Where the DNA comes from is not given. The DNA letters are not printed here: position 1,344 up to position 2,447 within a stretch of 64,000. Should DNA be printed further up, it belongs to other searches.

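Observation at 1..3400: Low-GC island fragment carrying a PPTase and a GMC oxidoreductase, ending at a tyrosine integrase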

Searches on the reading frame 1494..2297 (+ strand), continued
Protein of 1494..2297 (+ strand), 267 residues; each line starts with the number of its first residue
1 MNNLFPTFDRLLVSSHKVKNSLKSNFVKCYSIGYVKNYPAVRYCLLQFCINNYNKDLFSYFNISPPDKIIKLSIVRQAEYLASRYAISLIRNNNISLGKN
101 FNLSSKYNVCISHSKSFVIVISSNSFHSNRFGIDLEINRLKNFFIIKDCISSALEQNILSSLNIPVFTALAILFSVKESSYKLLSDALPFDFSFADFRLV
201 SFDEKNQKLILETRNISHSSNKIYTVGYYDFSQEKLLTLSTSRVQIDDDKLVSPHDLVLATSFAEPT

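Call 33: find_encoding_contigs(protein=P0121, flank=10000, max_places=2)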
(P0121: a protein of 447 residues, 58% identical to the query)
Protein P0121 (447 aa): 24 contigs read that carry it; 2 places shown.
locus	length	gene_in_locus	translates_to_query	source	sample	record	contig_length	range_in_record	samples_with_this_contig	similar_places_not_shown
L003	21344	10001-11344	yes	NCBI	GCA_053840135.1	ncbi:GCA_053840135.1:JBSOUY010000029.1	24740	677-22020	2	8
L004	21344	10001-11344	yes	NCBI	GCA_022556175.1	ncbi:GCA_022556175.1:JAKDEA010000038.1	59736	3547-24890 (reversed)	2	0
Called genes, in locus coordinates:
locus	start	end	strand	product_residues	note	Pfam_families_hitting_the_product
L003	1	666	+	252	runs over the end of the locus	PF00072:Response_reg, PF00486:Trans_reg_C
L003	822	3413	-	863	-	PF01804:Penicil_amidase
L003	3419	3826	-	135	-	PF01527:HTH_Tnp_1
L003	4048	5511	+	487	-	PF00698:Acyl_transf_1, PF00550:PP-binding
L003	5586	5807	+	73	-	PF03621:MbtH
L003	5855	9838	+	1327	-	PF00668:Condensation, PF00501:AMP-binding, PF00550:PP-binding, PF00975:Thioesterase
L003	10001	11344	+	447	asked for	PF00464:SHMT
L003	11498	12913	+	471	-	PF07690:MFS_1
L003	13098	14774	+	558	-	PF00732:GMC_oxred_N, PF00890:FAD_binding_2 (faint), PF01266:DAO (faint), PF05199:GMC_oxred_C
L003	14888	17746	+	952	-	PF16078:2-oxogl_dehyd_N, PF00676:E1_dh, PF02779:Transket_pyr, PF16870:OxoGdeHyase_C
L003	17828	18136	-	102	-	PF03992:ABM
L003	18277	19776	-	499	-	PF01425:Amidase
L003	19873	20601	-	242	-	PF03472:Autoind_bind, PF00196:GerE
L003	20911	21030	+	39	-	-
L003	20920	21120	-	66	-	PF12086:DUF3563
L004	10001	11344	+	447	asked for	PF00464:SHMT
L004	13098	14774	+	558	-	PF00732:GMC_oxred_N, PF00890:FAD_binding_2 (faint), PF01266:DAO (faint), PF05199:GMC_oxred_C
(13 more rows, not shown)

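Call 34: find_encoding_contigs(protein=P0119, flank=10000, max_places=2)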
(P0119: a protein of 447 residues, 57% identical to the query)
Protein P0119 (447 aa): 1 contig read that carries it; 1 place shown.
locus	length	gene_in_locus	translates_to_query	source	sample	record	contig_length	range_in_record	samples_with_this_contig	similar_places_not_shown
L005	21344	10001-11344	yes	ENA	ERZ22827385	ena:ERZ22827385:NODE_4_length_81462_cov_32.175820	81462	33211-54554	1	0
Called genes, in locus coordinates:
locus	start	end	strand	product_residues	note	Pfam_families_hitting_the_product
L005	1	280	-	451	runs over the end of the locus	PF00501:AMP-binding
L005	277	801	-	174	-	-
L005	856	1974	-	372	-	PF00109:ketoacyl-synt, PF02801:Ketoacyl-synt_C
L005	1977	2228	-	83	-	PF00550:PP-binding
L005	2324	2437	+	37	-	-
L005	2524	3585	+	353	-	PF13489:Methyltransf_23, PF08241:Methyltransf_11, PF13649:Methyltransf_25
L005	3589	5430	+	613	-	PF00698:Acyl_transf_1, PF00550:PP-binding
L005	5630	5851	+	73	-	PF03621:MbtH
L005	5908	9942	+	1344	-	PF00668:Condensation, PF00501:AMP-binding, PF00550:PP-binding (weak), PF00975:Thioesterase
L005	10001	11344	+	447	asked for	PF00464:SHMT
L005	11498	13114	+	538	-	PF00732:GMC_oxred_N, PF00890:FAD_binding_2 (faint), PF01266:DAO (faint), PF05199:GMC_oxred_C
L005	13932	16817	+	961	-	PF16078:2-oxogl_dehyd_N, PF00676:E1_dh, PF02779:Transket_pyr, PF16870:OxoGdeHyase_C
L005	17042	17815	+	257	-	PF22624:AASDHPPT_N (faint), PF01648:ACPS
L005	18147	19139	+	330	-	PF00892:EamA, PF08449:UAA (faint), PF06027:SLC35F, PF00892:EamA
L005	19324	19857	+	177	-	PF00665:rve, PF13683:rve_3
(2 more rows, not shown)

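Call 35: find_encoding_contigs(protein=P0118, flank=10000, max_places=3)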
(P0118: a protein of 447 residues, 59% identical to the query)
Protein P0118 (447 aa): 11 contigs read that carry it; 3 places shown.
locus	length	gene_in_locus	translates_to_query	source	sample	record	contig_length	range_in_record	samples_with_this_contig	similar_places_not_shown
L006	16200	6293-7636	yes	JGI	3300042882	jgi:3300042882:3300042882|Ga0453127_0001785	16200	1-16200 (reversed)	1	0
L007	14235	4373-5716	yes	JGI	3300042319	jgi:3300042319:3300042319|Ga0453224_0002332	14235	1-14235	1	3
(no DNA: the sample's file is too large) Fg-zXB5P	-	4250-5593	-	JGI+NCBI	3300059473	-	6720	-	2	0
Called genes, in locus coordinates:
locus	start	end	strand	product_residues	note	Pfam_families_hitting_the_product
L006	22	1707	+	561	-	PF22706:Tex_central_region, PF16921:Tex_YqgF, PF14639:YqgF (weak), PF14635:HHH_7 (weak), PF12836:HHH_3, PF17674:HHH_9, PF00575:S1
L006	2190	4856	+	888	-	PF00668:Condensation, PF00501:AMP-binding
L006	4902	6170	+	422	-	PF00550:PP-binding, PF00975:Thioesterase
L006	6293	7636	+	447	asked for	PF00464:SHMT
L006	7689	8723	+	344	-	PF00892:EamA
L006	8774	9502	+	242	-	PF17837:4PPT_N, PF01648:ACPS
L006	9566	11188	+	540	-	PF00732:GMC_oxred_N, PF00890:FAD_binding_2 (faint), PF01266:DAO, PF05199:GMC_oxred_C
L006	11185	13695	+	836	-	PF04738:Lant_dehydr_N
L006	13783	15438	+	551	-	PF22336:RhiE-like_linker, PF22621:CurL-like_PKS_C, PF00698:Acyl_transf_1, PF00550:PP-binding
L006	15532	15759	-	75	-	-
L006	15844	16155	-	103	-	PF13358:DDE_3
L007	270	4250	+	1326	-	PF00668:Condensation, PF00501:AMP-binding, PF00550:PP-binding, PF00975:Thioesterase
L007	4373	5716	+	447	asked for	PF00464:SHMT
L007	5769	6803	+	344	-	PF00892:EamA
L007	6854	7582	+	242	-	PF17837:4PPT_N, PF01648:ACPS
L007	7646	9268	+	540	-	PF00732:GMC_oxred_N, PF00890:FAD_binding_2 (faint), PF01266:DAO, PF05199:GMC_oxred_C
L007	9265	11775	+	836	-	PF04738:Lant_dehydr_N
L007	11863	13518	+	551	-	PF22336:RhiE-like_linker, PF22621:CurL-like_PKS_C, PF00698:Acyl_transf_1, PF00550:PP-binding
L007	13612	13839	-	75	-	-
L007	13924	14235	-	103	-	PF13358:DDE_3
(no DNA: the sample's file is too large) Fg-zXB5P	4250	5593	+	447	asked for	PF00464:SHMT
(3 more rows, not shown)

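Call 57: search_solved_structures(query=window:1494-2294:+, max_evalue=1, show_alignments=3)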
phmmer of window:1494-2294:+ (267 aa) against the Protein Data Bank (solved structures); distinct sequences matched with E-value up to 1: 18.
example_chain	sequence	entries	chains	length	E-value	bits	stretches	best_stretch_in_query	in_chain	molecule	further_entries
4iax_A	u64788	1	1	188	0.28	14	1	30-97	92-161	Neutrophil gelatinase-associated lipocalin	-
1qqs_A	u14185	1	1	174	0.35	13.7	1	30-103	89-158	NEUTROPHIL GELATINASE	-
3dsz_A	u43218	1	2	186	0.37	13.6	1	30-97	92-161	engineered human lipocalin 2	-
3dtq_A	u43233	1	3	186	0.37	13.6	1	30-97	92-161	Neutrophil gelatinase-associated lipocalin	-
4iaw_A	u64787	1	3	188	0.39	13.5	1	30-97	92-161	Neutrophil gelatinase-associated lipocalin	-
6o5d_A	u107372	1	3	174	0.46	13.3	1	30-93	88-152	Neutrophil gelatinase-associated lipocalin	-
1x71_A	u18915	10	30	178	0.49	13.2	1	30-93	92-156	Neutrophil gelatinase-associated lipocalin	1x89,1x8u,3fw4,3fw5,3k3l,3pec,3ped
3tf6_A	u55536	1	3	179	0.49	13.2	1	30-93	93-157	Neutrophil gelatinase-associated lipocalin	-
1l6m_A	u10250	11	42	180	0.5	13.2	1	30-93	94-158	Neutrophil gelatinase-associated lipocalin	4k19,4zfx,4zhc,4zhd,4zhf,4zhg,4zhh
3tzs_A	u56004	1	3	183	0.5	13.1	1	30-93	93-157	Neutrophil gelatinase-associated lipocalin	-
9jdo_A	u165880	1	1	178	0.55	13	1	30-93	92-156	Neutrophil gelatinase-associated lipocalin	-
1dfv_A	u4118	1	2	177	0.56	13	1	30-93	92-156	HUMAN NEUTROPHIL GELATINASE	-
1ngl_A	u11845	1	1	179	0.56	13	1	30-93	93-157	PROTEIN (NGAL)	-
3hwe_A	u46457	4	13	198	0.61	12.9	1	30-93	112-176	Neutrophil gelatinase-associated lipocalin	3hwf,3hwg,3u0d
3cbc_A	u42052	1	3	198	0.62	12.8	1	30-93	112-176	Neutrophil gelatinase-associated lipocalin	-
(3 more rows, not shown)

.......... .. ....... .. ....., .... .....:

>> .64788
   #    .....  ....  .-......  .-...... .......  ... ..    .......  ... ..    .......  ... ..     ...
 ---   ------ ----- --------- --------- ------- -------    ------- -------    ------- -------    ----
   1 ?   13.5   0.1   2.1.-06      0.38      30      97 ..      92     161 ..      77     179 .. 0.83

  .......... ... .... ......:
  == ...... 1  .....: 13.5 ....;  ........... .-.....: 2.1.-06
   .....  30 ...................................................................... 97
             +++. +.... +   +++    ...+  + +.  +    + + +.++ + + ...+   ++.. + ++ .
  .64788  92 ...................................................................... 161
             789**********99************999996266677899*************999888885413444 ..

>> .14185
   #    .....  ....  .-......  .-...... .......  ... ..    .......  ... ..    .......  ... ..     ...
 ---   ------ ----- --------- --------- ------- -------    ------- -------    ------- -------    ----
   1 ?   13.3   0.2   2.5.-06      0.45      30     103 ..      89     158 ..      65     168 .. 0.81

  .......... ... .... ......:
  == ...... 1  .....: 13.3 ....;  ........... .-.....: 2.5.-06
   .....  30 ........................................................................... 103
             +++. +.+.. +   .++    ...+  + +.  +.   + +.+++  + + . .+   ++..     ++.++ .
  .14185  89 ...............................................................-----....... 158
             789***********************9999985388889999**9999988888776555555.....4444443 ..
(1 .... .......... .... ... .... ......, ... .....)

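Call 61: search_solved_structures(query=L001:798-2147:+, max_evalue=0.00001)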
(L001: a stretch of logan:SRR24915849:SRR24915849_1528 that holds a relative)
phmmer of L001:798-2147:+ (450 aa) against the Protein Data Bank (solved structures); distinct sequences matched with E-value up to 0.00001: 35.
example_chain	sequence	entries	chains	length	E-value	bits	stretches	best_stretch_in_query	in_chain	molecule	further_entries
2jgp_A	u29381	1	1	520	3.8e-36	128.5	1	16-432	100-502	TYROCIDINE SYNTHETASE 3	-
8fx6_A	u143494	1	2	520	7.3e-29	104.5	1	15-428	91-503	PCP-C didomain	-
7kvw_A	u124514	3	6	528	7.7e-29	104.4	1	15-429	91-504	PCP-C didomain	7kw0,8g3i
6oyf_A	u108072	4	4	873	8.5e-29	104.3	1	15-424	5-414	Txo1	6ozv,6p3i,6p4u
5u89_A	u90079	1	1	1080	2.3e-28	102.8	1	15-431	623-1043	Amino acid adenylation domain protein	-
8fx7_A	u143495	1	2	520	5.7e-28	101.5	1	19-428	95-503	PCP-C didomain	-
7kw2_A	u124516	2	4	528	6e-28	101.5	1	19-429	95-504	PCP-C didomain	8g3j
8xjz_C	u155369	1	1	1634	3.1e-26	95.8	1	15-428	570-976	Peptide synthetase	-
8qnf_A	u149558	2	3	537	1.4e-24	90.3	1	140-432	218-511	Condensation domain TomBC from the Tomaymycin non-ribosomal peptide synthetase | Tomaymycin non-ribosomal peptide synthetase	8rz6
8z0q_C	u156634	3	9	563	3.2e-23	85.9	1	15-430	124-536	Special condensation domain in NRPS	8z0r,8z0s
4zxh_A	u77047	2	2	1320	6.5e-22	81.6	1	201-429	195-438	ABBFA_003403 | Tyrocidine synthetase 3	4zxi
6p1j_A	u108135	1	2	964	7e-22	81.5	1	14-423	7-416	Txo2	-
6mfw_A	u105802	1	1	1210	7.5e-20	74.8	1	35-419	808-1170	Linear gramicidin synthase subunit A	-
6mfx_A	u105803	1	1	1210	9.7e-20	74.4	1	100-419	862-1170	Linear gramicidin synthase subunit A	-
6mfy_A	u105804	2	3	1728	1.4e-19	73.8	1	35-419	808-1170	Linear gramicidin synthase subunit A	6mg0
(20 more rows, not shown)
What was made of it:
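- Tried and rejected: I rejected this because the surfactin starter C domain scores far below elongation C domains (call 61).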

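Call 66: find_encoding_contigs(protein=P0162, flank=6000, max_places=1)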
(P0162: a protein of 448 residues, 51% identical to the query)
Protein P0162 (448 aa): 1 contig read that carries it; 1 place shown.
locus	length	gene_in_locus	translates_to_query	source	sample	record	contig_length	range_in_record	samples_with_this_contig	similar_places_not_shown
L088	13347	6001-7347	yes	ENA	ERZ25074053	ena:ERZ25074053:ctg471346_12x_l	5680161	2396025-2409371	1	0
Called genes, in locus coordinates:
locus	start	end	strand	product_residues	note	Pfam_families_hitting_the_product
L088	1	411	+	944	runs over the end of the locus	PF25778:DUF7948, PF06739:SBBP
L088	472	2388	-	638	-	PF01011:PQQ (faint), PF13360:PQQ_2, PF13570:Beta-prop_ACSF4, PF25292:Beta-prop_CGLA (faint), PF25857:DUF7957 (faint), PF13360:PQQ_2, PF13570:Beta-prop_ACSF4, PF13360:PQQ_2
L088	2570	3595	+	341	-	PF01408:GFO_IDH_MocA, PF02894:GFO_IDH_MocA_C, PF22725:GFO_IDH_MocA_C3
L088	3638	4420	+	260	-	PF00106:adh_short, PF08659:KR, PF13561:adh_short_C2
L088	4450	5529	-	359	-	PF01926:MMR_HSR1, PF02421:FeoB_N (weak), PF06071:YchF-GTPase_C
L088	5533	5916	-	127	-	PF01844:HNH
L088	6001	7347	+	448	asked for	PF00464:SHMT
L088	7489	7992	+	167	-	PF13577:SnoaL_4 (weak), PF12680:SnoaL_2, PF13474:SnoaL_3 (weak), PF14534:DUF4440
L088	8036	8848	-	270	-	PF00497:SBP_bac_3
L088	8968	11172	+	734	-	PF00916:Sulfate_transp, PF01740:STAS, PF00027:cNMP_binding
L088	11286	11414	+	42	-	-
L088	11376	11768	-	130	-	-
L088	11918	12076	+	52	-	-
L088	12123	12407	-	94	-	PF02661:Fic (weak)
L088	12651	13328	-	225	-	PF00884:Sulfatase, PF16347:SGSH_C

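Call 67: find_encoding_contigs(protein=P0129, flank=10000, max_places=1)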
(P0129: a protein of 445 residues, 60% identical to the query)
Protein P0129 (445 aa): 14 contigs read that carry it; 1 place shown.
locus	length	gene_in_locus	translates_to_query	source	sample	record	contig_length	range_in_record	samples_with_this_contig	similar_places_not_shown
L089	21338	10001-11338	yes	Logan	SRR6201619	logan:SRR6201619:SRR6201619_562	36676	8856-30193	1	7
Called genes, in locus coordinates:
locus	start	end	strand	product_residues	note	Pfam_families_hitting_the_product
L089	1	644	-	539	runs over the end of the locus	PF00732:GMC_oxred_N, PF00890:FAD_binding_2 (faint), PF05199:GMC_oxred_C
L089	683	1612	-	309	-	PF00389:2-Hacid_dh, PF02826:2-Hacid_dh_C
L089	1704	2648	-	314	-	PF08449:UAA (faint), PF00892:EamA, PF06027:SLC35F (weak), PF00892:EamA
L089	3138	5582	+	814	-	PF00501:AMP-binding, PF13193:AMP-binding_C, PF00550:PP-binding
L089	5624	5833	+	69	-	PF03621:MbtH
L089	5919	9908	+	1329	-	PF00668:Condensation, PF00501:AMP-binding, PF13193:AMP-binding_C (weak), PF00550:PP-binding, PF00975:Thioesterase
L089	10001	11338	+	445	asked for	PF00464:SHMT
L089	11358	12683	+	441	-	-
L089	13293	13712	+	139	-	PF13404:HTH_AsnC-type, PF13412:HTH_24, PF22451:NirdL-like_HTH (weak), PF01037:AsnC_trans_reg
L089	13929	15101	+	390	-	PF00108:Thiolase_N, PF02803:Thiolase_C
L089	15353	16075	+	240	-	PF00106:adh_short, PF08659:KR, PF23441:SDR (faint), PF13460:NAD_binding_10 (weak), PF13561:adh_short_C2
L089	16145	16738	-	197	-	PF00857:Isochorismatase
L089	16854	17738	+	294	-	PF00126:HTH_1, PF13556:HTH_30 (weak), PF03466:LysR_substrate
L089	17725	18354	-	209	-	-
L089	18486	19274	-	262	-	PF00005:ABC_tran, PF02463:SMC_N (weak), PF13304:AAA_21 (faint)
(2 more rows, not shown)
